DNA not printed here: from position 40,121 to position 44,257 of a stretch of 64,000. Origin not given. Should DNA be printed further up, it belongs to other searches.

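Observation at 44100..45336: A conserved C-terminal domain of about 400 aa and an invariant tail are shared by all three cohesin-bearing giants; function unknown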

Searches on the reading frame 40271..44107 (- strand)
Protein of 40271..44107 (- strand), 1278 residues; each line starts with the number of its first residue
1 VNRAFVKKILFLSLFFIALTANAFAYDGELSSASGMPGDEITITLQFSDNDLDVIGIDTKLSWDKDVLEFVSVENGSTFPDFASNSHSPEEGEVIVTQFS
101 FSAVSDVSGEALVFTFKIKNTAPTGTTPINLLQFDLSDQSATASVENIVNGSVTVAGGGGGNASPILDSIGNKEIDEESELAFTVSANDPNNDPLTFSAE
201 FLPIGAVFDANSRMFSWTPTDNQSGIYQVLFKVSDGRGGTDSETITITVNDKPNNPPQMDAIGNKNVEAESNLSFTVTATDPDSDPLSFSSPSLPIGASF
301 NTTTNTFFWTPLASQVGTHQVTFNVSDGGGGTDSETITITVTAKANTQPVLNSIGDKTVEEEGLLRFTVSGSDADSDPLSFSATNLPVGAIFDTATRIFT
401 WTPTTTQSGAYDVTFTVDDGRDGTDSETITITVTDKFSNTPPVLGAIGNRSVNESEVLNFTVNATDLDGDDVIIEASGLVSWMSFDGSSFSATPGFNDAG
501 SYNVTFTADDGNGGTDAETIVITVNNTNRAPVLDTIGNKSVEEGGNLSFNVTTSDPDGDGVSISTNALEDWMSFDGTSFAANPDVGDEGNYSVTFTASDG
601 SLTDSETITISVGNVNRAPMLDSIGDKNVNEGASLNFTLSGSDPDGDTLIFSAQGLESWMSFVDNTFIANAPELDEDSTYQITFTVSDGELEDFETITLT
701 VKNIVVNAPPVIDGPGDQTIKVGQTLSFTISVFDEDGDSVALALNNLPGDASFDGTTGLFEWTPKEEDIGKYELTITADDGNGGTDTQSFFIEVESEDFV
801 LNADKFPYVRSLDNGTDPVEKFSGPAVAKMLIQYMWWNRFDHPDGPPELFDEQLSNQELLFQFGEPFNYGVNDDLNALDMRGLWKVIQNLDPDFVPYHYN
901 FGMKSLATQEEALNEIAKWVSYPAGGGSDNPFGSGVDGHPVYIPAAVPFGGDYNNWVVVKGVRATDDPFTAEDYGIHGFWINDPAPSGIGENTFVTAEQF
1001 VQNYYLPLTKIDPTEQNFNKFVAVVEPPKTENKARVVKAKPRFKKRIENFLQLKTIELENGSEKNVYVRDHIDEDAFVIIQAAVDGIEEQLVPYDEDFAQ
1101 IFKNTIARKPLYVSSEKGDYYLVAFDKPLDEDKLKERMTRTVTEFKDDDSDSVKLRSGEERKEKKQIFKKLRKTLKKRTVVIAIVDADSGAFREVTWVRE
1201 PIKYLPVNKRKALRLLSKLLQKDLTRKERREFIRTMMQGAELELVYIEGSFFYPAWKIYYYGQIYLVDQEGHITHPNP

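Call 6: search_protein_families(library=pfam, proteins=[window:40271-44107:-], max_evalue=1)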
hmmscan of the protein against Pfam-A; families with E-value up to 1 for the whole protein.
window:40271-44107:- (1278 aa): 19 families
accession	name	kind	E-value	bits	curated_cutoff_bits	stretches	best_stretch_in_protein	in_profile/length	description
PF05345.18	He_PIG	-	5.9e-73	241.8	24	7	349-434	2-96/96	Putative Ig domain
PF17963.7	Big_9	-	3.5e-62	207.7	23.6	7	163-248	2-89/89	Bacterial Ig domain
PF17892.7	Cadherin_5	-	9.8e-31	105.9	26.5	7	174-250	15-98/98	Cadherin-like domain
PF18911.6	PKD_4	-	3.1e-25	88.5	27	6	439-524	1-85/85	PKD domain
PF00963.24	Cohesin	-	1.6e-11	45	24.1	1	30-155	5-139/139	Cohesin domain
PF00801.26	PKD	-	6.7e-09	36.1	23.5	3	480-521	32-78/80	PKD domain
PF00630.25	Filamin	-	2.5e-08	35.1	26.9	0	179-235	21-72/93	Filamin/ABP280 repeat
PF18981.6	InlK_D3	-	2.9e-05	24.5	25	1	490-524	40-73/75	Internalin K domain (D3/D4)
PF08329.16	ChitinaseA_N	-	3.7e-05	23.8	21.2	0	221-251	79-109/133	Chitinase A, N-terminal domain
PF25275.1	Golvesin_C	-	0.00015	22.3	31.6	0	394-433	38-77/132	Golvesin C-terminal domain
PF16403.11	Bact_surface_Ig-like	-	0.0023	18.4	27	0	222-249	44-71/71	Bacterial surface protein, Ig-like domain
PF15418.12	DUF4625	-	0.0043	17.8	27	0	764-793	100-129/131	Domain of unknown function (DUF4625)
PF22352.2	K319L-like_PKD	-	0.0049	17.3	27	0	404-433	55-84/84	K319L-like, PKD domain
PF19410.4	DUF5980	-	0.053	14.4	27.1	0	757-796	57-93/97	Family of unknown function (DUF5980)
PF17426.7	Putative_G5P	-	0.14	12.7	25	0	321-354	35-68/108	Putative Gamma DNA binding protein G5P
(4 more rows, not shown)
